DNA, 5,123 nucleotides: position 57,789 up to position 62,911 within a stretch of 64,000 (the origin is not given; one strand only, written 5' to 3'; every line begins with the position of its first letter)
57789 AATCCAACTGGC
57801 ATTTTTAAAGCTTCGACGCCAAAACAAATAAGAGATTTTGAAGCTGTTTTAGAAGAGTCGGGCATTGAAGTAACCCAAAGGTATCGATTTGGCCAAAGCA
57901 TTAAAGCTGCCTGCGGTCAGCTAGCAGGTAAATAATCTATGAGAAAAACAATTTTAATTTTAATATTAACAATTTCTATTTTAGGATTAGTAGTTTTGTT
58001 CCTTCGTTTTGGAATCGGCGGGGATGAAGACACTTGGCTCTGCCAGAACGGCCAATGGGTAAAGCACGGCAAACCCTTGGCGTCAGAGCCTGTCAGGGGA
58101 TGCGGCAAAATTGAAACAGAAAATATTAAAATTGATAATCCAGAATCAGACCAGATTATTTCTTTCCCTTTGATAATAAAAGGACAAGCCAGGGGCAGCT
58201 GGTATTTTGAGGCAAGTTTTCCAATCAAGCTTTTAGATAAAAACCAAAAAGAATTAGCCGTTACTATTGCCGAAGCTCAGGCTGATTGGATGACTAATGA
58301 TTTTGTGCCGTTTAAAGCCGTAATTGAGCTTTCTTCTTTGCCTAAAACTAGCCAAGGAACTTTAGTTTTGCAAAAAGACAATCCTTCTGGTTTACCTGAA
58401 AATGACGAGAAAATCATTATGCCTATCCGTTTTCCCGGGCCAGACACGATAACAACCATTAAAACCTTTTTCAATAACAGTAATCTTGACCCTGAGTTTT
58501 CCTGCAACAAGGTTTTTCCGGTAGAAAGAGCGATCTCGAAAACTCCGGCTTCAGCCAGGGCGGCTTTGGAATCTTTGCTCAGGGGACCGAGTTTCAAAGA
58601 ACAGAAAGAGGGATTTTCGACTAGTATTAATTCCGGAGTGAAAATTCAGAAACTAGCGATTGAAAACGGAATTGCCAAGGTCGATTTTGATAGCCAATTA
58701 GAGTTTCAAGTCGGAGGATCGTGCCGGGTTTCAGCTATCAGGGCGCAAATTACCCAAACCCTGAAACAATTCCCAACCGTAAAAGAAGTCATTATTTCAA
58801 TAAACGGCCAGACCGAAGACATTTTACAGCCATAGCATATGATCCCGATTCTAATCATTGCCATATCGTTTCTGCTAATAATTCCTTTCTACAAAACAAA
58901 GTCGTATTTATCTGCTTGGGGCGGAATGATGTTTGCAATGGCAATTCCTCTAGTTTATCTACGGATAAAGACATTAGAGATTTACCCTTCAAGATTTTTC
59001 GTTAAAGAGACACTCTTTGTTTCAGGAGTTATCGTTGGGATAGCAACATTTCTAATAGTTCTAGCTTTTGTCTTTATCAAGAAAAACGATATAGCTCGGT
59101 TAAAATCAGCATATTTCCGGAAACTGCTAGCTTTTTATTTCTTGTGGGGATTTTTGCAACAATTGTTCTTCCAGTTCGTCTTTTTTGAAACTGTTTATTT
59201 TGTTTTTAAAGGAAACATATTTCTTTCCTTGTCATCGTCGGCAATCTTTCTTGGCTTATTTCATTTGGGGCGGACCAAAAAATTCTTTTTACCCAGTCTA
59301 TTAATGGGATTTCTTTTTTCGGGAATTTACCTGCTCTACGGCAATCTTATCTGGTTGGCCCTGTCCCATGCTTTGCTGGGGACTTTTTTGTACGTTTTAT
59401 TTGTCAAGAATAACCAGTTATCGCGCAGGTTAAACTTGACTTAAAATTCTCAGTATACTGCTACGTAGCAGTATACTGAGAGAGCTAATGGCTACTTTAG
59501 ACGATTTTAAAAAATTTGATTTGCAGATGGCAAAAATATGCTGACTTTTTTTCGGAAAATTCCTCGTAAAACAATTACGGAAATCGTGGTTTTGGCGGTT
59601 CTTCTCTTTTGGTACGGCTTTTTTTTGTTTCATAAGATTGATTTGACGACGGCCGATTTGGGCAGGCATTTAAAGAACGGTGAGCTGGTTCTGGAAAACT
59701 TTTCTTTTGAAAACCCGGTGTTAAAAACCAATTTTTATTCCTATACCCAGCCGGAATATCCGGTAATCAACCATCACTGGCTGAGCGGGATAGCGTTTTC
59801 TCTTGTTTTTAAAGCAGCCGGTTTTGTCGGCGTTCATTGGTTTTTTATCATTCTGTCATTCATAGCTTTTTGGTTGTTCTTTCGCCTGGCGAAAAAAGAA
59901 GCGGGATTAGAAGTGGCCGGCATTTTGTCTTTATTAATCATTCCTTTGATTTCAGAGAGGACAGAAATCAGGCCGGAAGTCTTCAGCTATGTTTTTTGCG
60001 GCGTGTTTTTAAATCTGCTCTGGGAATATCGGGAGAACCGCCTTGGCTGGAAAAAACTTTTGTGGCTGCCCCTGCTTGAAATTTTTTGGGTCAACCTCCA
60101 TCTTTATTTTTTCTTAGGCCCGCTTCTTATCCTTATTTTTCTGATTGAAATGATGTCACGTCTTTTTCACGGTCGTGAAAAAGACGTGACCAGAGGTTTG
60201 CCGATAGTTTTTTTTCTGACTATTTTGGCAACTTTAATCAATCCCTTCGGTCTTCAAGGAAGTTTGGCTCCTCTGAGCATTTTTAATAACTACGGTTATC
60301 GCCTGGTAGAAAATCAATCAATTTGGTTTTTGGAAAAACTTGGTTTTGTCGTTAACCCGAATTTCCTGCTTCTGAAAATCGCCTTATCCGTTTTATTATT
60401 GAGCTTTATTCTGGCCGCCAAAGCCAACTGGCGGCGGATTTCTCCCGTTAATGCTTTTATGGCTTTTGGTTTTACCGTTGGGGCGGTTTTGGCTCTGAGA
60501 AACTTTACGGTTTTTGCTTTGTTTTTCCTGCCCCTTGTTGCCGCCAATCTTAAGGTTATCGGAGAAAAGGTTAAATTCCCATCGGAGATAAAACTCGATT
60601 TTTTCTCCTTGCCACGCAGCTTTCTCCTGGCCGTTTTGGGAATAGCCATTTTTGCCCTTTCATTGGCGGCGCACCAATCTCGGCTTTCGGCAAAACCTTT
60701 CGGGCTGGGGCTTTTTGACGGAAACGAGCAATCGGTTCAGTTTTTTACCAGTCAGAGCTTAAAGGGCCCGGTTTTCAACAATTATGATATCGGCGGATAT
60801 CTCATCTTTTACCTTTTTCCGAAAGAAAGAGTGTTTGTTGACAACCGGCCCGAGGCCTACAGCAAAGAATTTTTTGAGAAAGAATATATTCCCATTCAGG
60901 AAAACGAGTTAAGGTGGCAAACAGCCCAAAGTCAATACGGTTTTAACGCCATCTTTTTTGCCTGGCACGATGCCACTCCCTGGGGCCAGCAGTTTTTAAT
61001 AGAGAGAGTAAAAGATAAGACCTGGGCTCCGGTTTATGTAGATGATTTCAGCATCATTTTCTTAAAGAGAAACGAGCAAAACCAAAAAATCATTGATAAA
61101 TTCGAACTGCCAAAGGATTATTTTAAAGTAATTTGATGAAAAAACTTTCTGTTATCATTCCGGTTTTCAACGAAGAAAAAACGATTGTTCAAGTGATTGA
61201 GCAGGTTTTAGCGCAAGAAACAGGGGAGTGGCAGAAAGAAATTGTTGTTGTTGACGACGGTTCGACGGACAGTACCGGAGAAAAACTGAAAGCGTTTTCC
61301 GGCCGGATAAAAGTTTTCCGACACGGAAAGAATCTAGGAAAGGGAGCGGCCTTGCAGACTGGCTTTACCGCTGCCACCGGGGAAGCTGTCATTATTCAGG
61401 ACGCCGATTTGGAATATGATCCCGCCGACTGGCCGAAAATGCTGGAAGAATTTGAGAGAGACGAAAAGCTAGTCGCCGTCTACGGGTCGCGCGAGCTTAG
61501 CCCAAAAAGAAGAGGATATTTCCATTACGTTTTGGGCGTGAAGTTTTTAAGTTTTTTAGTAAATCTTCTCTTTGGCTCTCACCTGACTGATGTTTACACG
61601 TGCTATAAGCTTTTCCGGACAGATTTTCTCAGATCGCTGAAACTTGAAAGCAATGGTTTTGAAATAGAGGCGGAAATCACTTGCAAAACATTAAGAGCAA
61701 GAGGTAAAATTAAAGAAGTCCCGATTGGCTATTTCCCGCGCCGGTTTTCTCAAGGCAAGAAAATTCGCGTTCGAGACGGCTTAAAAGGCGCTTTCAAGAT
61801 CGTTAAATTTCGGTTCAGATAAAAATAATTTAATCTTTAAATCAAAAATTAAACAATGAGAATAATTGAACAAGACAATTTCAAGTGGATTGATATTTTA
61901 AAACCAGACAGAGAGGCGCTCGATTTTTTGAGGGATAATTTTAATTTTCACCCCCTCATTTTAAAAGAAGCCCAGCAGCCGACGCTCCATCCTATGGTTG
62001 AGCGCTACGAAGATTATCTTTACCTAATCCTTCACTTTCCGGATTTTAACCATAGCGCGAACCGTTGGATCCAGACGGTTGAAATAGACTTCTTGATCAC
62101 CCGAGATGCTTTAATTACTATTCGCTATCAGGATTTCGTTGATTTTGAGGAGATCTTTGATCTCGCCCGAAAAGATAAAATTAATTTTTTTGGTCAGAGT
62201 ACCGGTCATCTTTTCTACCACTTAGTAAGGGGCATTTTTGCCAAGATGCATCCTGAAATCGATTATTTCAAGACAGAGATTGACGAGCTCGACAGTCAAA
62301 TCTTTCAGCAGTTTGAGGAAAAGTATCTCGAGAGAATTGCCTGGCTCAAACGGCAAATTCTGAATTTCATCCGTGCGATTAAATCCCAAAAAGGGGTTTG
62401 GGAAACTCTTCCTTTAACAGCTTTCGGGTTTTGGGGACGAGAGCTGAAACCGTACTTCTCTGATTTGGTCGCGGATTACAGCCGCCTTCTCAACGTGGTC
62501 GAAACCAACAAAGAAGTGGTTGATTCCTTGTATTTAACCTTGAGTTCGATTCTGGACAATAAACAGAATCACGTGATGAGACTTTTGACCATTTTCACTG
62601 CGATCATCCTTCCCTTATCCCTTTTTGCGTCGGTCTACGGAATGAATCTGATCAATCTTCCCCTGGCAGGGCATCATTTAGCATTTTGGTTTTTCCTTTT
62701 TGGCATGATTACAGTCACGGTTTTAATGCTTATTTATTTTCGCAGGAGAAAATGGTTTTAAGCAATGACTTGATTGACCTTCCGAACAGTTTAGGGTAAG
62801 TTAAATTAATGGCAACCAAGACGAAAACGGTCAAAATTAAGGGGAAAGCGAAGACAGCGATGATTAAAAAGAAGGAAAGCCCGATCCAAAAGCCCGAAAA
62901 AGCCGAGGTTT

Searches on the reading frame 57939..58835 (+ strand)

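Call 84: search_protein_families(library=pfam, proteins=[window:57939-58835:+], max_evalue=0.0001)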
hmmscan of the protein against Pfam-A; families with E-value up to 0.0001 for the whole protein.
window:57939-58835:+ (298 aa): 2 families
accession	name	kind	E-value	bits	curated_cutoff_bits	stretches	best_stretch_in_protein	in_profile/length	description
PF10646.14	Germane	-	2.7e-18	67.1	23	1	194-292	17-115/117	Sporulation and spore germination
PF10648.15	Gmad2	-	1.5e-11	44.9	25.7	1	62-150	1-83/86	Immunoglobulin-like domain of bacterial spore germination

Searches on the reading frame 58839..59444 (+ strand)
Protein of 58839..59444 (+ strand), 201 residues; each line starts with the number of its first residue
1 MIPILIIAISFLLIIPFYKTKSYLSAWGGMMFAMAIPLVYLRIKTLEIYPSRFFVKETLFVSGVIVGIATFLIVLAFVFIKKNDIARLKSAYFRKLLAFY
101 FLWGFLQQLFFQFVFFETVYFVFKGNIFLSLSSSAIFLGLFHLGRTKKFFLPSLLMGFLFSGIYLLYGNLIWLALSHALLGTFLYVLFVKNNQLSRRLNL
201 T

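Call 84: search_protein_families(library=pfam, proteins=[window:58839-59444:+], max_evalue=0.0001)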
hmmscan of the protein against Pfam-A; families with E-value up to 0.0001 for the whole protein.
window:58839-59444:+ (201 aa): 1 family
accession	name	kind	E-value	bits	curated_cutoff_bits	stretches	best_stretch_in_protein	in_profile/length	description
PF02517.21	Rce1-like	-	6.1e-05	23.7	22.4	1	95-180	7-90/93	Type II CAAX prenyl endopeptidase Rce1-like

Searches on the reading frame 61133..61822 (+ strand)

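Call 85: search_protein_families(library=pfam, proteins=[window:61133-61822:+], max_evalue=0.01)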
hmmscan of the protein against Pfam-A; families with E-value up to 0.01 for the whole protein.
window:61133-61822:+ (229 aa): 3 families
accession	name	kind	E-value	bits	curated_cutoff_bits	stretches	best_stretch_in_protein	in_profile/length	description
PF00535.33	Glycos_transf_2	-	3.8e-38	131.5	23.3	1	6-167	1-165/168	Glycosyl transferase family 2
PF13641.12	Glyco_tranf_2_3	-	1.2e-07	32.5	27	1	5-123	3-126/230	Glycosyltransferase like family 2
PF10111.15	Glyco_tranf_2_2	-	4.9e-07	30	27.3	1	6-103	1-102/276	Glycosyltransferase like family 2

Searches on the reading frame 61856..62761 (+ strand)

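Call 85: search_protein_families(library=pfam, proteins=[window:61856-62761:+], max_evalue=0.01)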
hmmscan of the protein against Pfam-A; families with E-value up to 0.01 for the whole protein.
window:61856-62761:+ (301 aa): 1 family
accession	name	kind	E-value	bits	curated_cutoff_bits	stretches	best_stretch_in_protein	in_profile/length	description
PF01544.23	CorA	-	1.3e-57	195.8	27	1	8-297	3-292/292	CorA-like Mg2+ transporter protein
